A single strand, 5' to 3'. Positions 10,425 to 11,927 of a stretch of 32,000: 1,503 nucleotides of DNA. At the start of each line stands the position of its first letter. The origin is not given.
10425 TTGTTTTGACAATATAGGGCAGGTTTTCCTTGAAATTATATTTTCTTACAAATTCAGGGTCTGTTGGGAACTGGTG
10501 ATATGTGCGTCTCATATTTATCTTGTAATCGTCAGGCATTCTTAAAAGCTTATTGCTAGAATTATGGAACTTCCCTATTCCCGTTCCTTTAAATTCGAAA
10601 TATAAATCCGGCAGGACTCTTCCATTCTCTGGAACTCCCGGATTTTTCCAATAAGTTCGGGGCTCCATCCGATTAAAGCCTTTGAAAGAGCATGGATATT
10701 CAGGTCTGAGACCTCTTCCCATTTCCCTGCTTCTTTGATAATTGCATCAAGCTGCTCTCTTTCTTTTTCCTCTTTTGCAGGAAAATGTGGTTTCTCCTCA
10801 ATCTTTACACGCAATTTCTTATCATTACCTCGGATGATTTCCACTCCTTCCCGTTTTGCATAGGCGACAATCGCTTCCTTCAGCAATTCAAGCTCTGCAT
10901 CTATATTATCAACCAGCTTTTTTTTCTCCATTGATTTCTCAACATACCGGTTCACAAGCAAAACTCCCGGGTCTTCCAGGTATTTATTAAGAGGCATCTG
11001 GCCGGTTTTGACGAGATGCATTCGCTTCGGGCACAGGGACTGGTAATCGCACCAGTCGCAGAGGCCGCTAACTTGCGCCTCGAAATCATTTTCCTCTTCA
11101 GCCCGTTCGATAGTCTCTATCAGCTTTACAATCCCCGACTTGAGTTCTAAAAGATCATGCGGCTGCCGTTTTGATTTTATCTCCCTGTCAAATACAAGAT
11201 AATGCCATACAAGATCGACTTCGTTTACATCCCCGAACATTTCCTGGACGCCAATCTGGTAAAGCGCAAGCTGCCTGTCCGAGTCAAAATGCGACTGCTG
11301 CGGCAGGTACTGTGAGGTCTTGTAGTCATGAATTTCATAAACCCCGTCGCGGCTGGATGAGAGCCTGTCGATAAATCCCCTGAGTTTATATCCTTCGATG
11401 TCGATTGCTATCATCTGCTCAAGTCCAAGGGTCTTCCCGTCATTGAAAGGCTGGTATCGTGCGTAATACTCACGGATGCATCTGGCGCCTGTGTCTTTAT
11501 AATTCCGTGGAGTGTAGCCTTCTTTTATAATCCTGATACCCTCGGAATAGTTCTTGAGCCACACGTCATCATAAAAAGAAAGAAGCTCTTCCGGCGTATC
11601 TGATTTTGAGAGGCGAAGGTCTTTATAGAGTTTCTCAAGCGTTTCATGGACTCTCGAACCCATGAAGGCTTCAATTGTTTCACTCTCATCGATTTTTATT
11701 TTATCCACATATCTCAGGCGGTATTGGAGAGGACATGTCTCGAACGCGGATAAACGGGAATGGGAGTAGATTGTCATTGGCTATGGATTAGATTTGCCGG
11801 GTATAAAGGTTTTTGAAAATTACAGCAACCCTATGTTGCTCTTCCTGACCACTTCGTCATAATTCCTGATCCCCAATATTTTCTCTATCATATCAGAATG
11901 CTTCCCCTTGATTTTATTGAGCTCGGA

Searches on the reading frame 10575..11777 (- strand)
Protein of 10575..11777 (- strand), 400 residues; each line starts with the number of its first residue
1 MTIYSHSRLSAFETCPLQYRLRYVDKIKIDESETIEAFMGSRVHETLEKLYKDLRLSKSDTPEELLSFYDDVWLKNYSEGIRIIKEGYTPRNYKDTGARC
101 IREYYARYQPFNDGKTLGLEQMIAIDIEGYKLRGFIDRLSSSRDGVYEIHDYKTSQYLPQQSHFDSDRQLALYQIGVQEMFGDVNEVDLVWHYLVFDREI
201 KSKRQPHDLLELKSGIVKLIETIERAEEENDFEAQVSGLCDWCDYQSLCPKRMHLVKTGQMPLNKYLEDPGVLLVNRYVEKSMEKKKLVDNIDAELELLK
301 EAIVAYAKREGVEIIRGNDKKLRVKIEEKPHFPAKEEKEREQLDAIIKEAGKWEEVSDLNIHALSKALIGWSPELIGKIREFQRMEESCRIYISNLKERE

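Call 61: search_protein_families(library=pfam, proteins=[window:10575-11777:-], max_evalue=0.001)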
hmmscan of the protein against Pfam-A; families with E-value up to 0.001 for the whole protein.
window:10575-11777:- (400 aa): 2 families
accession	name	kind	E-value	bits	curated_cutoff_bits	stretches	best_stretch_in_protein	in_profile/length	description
PF12705.13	PDDEXK_1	-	1.9e-33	116.9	22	1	5-250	3-247/247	PD-(D/E)XK nuclease superfamily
PF10926.14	DUF2800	-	8.6e-05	22.3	21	1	91-256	77-239/368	Protein of unknown function (DUF2800)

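Call 62: search_protein_families(library=padloc, proteins=[window:10575-11777:-], max_evalue=0.001)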
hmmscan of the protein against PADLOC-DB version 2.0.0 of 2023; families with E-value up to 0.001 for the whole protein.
window:10575-11777:- (400 aa): 5 families
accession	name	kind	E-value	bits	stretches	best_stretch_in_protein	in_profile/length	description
PDLC00944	Cas4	-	1.1e-13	49.7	1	113-250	48-177/177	Cas4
PDLC01250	Cas4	-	5.5e-13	47.5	1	113-250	50-168/168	"CAS-I,CAS-II,CAS-III,CAS-IV,CAS-V,CAS-VI; acquisition_associated"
PDLC00943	Cas4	-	2.6e-10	38.6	1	112-250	46-179/180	CRISPR-associated protein Cas4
PDLC01447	Cas4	-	1.4e-07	30.1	1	5-251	6-159/161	"CAS-I,CAS-II,CAS-III,CAS-IV,CAS-V,CAS-VI; acquisition_associated"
PDLC01132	PD_DExK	-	0.00028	18.5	1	205-251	185-231/231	PDDEXK_1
